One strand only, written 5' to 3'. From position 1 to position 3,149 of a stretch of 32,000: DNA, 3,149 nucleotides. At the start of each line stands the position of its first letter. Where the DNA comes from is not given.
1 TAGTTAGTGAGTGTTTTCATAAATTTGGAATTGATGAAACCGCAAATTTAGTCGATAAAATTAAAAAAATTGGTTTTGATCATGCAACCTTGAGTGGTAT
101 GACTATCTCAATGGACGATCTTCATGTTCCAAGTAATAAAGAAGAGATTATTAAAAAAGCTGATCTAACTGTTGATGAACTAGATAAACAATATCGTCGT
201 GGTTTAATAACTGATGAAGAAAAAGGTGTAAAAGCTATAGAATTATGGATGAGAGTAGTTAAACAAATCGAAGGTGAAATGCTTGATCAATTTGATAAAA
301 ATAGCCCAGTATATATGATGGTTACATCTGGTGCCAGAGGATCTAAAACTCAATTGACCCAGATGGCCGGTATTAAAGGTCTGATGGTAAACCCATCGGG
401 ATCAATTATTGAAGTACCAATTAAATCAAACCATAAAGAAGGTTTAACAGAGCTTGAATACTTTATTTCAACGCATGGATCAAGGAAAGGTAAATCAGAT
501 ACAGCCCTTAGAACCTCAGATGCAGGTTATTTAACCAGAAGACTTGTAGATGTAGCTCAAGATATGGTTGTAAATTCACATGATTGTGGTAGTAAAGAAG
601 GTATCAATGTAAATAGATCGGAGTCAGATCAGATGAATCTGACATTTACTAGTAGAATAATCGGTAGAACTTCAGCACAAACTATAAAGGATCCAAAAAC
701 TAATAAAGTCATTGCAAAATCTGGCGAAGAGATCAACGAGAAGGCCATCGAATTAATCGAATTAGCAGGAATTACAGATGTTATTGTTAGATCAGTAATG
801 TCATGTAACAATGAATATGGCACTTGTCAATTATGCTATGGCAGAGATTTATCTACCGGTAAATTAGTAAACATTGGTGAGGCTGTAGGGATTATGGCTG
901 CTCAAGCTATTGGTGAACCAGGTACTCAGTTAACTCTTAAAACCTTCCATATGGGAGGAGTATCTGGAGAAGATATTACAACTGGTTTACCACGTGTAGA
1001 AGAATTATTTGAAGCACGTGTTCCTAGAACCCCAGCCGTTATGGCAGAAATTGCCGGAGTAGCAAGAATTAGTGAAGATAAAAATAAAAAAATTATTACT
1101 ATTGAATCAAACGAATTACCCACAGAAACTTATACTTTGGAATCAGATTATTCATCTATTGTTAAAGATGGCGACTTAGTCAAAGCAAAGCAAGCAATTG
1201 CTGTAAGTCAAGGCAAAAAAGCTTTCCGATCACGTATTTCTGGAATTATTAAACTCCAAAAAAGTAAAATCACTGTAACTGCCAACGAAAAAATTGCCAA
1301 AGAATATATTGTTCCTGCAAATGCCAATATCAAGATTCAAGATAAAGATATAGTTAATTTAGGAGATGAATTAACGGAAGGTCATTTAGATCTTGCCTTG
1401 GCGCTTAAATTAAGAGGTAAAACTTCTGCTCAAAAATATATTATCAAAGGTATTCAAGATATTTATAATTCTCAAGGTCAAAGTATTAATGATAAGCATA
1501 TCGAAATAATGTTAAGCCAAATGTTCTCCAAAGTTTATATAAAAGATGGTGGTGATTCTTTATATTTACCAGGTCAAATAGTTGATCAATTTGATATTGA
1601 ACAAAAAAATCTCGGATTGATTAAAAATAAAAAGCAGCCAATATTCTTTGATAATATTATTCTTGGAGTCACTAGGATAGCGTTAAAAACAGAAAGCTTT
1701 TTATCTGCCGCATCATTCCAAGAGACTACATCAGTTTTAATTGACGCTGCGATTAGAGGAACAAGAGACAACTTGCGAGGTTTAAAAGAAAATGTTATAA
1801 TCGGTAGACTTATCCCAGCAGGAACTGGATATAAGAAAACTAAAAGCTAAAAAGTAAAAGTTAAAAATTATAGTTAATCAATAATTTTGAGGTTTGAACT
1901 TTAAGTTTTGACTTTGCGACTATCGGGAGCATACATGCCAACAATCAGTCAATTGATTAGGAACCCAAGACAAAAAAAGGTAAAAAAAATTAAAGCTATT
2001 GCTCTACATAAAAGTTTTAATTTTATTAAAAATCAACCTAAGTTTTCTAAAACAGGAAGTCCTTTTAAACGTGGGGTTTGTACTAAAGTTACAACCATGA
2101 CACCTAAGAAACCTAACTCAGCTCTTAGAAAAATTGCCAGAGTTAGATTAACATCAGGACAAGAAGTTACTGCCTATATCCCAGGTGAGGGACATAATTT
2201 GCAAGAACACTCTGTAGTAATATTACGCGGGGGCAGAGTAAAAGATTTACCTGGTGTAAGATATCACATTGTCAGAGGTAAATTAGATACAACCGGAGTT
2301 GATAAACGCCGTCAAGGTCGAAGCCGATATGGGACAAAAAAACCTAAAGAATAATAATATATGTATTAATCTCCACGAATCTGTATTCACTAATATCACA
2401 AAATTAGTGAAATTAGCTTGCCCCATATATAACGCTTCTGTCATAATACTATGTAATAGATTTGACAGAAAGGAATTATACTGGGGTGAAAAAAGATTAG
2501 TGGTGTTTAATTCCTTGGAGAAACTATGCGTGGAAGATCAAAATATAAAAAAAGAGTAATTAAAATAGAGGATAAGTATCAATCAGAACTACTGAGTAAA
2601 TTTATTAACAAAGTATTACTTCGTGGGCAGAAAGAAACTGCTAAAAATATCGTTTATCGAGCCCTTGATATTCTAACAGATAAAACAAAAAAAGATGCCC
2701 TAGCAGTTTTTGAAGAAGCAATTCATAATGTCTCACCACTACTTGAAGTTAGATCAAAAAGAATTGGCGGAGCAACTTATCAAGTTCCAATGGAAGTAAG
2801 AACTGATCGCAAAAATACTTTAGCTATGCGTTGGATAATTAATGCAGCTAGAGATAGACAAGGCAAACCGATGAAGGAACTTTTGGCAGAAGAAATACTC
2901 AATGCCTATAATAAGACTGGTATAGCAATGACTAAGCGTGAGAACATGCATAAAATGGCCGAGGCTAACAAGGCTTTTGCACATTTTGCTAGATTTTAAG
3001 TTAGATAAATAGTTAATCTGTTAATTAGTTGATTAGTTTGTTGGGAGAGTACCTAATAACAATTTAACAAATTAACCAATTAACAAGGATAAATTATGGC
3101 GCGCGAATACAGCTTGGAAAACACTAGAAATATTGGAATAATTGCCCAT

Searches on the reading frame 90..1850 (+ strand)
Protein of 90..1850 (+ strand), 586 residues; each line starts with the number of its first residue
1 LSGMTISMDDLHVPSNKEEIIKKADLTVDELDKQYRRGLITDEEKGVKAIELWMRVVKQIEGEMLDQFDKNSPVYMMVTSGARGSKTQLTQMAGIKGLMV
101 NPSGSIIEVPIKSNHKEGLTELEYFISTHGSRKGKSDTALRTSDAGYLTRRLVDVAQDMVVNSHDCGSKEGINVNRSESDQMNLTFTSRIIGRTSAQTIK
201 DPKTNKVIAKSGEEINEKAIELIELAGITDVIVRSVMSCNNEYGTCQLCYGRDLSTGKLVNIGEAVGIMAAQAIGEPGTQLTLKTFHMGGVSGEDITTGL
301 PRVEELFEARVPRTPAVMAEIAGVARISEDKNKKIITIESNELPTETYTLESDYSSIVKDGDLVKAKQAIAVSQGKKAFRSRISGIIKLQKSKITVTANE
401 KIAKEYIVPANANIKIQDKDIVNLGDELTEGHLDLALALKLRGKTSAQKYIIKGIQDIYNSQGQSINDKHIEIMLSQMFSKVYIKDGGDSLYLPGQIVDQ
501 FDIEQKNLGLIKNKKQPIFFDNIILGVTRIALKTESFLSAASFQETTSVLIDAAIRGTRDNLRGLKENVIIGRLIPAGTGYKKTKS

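Call 95: search_protein_families(library=pfam, proteins=[window:90-1850:+], max_evalue=0.00001)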
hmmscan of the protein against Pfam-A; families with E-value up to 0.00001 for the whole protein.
window:90-1850:+ (586 aa): 2 families
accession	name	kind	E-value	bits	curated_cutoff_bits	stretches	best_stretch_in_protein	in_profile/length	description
PF04998.22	RNA_pol_Rpb1_5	-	3.8e-61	207.3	28.5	2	229-502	40-258/267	RNA polymerase Rpb1, domain 5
PF05000.22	RNA_pol_Rpb1_4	-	2.7e-11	43.8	24.8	1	40-106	1-97/107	RNA polymerase Rpb1, domain 4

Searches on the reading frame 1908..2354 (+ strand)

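Call 95: search_protein_families(library=pfam, proteins=[window:1908-2354:+], max_evalue=0.00001)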
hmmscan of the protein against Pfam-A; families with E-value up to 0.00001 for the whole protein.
window:1908-2354:+ (148 aa): 1 family
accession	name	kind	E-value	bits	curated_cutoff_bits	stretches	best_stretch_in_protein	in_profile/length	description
PF00164.32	Ribosom_S12_S23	-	3.9e-38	130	22.3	1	49-147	9-109/110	Ribosomal protein S12/S23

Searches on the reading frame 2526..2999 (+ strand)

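Call 95: search_protein_families(library=pfam, proteins=[window:2526-2999:+], max_evalue=0.00001)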
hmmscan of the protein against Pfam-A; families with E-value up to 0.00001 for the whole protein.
window:2526-2999:+ (157 aa): 1 family
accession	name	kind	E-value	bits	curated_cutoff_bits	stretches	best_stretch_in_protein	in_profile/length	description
PF00177.27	Ribosomal_S7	-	7.7e-57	191.5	24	1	4-149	3-148/148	Ribosomal protein S7p/S5e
